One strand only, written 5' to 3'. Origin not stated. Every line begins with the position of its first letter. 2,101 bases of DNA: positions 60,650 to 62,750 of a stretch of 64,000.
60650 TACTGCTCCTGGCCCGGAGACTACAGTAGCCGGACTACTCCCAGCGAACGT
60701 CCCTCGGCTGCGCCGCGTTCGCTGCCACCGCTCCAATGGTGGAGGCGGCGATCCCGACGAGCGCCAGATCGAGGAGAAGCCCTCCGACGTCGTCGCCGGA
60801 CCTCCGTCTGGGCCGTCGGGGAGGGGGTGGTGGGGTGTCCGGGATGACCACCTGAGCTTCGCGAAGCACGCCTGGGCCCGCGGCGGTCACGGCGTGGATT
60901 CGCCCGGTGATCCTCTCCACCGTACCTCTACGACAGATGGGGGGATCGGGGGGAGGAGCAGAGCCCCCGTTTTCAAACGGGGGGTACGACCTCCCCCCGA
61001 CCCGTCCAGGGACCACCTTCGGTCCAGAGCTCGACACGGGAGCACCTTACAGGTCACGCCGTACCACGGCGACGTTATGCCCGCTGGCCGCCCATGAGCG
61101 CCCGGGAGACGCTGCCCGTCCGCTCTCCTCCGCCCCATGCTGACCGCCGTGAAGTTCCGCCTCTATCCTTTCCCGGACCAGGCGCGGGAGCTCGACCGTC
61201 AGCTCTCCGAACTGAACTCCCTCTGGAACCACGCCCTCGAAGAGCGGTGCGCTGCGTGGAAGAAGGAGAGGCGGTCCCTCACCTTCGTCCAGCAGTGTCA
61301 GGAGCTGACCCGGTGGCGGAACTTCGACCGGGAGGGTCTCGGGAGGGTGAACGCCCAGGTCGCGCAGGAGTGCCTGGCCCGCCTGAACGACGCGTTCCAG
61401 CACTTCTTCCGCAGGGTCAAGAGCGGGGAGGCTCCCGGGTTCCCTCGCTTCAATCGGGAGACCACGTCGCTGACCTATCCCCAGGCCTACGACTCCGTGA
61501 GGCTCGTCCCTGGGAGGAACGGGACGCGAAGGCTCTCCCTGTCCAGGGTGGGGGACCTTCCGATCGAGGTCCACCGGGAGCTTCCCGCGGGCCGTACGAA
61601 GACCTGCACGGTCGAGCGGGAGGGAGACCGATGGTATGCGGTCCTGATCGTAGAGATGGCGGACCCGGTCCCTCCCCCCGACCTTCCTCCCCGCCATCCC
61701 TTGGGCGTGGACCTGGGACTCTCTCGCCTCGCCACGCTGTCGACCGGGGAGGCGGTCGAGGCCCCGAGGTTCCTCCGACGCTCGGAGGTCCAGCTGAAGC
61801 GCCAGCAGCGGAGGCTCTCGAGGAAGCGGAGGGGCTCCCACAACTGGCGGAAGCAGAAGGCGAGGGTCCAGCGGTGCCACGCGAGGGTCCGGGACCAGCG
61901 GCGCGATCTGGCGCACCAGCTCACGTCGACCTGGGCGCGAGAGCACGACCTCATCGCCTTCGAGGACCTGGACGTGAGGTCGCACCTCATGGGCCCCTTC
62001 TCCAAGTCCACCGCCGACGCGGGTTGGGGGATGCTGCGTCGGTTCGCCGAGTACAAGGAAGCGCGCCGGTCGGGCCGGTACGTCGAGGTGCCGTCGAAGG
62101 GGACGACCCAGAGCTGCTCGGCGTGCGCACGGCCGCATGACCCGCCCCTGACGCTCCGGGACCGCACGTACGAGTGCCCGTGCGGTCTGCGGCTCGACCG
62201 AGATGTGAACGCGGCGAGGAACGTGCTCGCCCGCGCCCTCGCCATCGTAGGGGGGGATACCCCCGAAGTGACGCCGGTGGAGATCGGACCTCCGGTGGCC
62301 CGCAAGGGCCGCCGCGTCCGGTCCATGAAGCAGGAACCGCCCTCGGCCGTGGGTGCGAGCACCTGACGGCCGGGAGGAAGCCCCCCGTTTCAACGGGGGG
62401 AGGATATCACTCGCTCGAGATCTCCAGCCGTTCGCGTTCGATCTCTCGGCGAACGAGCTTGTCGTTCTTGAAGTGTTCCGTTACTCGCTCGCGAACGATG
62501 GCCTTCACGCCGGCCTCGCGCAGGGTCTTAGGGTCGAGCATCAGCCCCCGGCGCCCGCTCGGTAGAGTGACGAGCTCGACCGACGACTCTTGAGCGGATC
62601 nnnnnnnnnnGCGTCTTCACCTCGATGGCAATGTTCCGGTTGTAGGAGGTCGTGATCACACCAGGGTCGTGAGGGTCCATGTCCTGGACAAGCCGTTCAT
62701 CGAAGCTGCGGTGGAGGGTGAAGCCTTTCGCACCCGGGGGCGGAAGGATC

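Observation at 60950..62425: Second tnpB-only element with matched palindromic ends; its predicted omega-RNA and guide region abut the neighbouring AbrB-like gene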

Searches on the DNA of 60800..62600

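Call 26: search_rna_families(source=window, start=60800, end=62600, threshold=evalue, max_evalue=10)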
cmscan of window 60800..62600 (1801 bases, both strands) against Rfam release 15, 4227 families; matches with E-value up to 10: 12.
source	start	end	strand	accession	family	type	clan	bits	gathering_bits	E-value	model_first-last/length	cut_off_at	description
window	62304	62423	+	RF00062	HgcC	Gene;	-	24.5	50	0.0043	1-130/130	no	HgcC family RNA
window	60939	61006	+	RF00771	mir-185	Gene; miRNA;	-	20.6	60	0.97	1-79/79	no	mir-185 microRNA precursor family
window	60930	61008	-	RF00952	mir-650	Gene; miRNA;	-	20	100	0.74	1-91/91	no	mir-650 microRNA precursor family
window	60939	61007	+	RF03964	mir-H1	Gene; miRNA;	-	19.9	97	3.9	1-85/85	no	mir-H1 microRNA precursor family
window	62129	62226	+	RF00763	mir-339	Gene; miRNA;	-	19.6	60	3.6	1-92/92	no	mir-339 microRNA precursor family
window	60935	61007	-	RF03873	mir-3192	Gene; miRNA;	-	18.7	80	2.1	1-77/77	no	mir-3192 microRNA precursor family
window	60939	61008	+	RF03778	mir-483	Gene; miRNA;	-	18.2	60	3.5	1-75/75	no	mir-483 microRNA precursor family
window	60939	61006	-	RF03778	mir-483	Gene; miRNA;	-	17.4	60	5.6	1-75/75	no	mir-483 microRNA precursor family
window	60934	61008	-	RF00942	mir-1224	Gene; miRNA;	-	17.4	105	9.3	1-86/86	no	mir-1224 microRNA precursor family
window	60946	60999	+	RF03203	mir-3070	Gene; miRNA;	-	16.4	75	3.8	1-89/89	no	mir-3070 microRNA precursor family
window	60979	61005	+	RF01785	blv_FSE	Cis-reg; frameshift_element;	-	16.2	34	8.1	1-27/27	no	ribosomal frameshift site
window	62377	62408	+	RF01322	CRISPR-DR9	Gene; CRISPR;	-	15.8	45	4.9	1-37/37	no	CRISPR RNA direct repeat element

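Call 27: search_rna_families(source=window, start=62200, end=62480, threshold=evalue, max_evalue=1, show_alignments=2)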
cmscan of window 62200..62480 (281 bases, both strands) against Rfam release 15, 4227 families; matches with E-value up to 1: 2.
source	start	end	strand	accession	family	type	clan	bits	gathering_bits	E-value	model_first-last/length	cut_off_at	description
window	62304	62423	+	RF00062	HgcC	Gene;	-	24.5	50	0.00066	1-130/130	no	HgcC family RNA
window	62377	62408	+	RF01322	CRISPR-DR9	Gene; CRISPR;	-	15.8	45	0.76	1-37/37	no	CRISPR RNA direct repeat element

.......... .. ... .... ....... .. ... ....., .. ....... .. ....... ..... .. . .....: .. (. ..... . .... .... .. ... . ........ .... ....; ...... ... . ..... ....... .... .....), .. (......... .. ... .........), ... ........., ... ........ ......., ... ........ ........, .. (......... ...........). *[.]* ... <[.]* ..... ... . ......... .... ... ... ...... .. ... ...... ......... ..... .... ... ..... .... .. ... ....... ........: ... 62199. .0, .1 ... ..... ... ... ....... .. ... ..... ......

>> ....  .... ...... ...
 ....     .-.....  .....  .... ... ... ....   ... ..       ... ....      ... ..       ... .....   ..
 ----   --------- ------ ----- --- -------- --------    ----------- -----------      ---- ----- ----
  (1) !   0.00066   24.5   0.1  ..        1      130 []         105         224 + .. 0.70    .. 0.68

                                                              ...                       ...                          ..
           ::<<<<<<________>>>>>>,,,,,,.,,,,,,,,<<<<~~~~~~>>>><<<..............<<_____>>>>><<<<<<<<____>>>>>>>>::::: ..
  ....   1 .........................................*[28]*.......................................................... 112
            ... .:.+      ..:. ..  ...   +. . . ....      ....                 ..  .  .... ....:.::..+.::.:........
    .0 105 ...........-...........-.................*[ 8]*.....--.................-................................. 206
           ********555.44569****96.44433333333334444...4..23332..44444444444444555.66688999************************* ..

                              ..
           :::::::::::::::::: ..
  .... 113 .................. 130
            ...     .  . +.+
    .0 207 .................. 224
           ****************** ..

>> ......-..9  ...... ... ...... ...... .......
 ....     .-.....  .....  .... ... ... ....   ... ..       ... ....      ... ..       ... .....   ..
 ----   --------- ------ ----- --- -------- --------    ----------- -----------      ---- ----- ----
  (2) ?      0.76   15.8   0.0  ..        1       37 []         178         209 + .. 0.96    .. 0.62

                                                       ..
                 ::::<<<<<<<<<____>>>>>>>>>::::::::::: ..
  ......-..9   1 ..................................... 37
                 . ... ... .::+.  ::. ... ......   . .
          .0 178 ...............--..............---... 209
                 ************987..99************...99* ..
